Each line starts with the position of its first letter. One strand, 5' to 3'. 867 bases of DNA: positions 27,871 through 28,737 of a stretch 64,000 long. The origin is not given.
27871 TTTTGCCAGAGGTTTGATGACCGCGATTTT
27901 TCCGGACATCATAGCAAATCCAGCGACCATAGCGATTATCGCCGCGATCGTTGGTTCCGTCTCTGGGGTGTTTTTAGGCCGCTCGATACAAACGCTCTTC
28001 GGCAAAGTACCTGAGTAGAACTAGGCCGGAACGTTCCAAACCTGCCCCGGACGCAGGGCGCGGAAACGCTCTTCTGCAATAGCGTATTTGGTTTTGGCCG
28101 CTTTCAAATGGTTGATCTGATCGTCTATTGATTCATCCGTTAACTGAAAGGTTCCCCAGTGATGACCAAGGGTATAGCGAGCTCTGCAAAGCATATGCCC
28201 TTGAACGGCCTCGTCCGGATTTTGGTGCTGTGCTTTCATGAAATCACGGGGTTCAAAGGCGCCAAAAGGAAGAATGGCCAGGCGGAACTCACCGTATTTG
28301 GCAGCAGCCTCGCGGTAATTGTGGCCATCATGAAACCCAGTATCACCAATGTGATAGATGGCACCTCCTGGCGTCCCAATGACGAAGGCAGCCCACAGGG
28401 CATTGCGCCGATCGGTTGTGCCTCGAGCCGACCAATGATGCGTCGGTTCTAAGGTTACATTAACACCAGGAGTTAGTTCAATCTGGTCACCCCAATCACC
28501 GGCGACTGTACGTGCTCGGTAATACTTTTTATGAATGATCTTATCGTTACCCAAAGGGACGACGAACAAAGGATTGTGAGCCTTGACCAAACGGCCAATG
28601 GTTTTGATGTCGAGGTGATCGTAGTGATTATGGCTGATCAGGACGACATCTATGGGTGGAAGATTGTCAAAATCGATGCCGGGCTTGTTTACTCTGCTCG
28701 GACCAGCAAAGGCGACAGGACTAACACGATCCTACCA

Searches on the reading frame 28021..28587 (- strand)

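Call 26: search_protein_families(library=pfam, proteins=[window:28021-28587:-], max_evalue=0.00001)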
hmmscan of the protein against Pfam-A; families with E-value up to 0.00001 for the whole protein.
window:28021-28587:- (188 aa): 1 family
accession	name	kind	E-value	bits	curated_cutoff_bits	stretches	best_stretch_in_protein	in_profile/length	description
PF12706.13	Lactamase_B_2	-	1.1e-18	68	27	1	24-144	84-200/200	Beta-lactamase superfamily domain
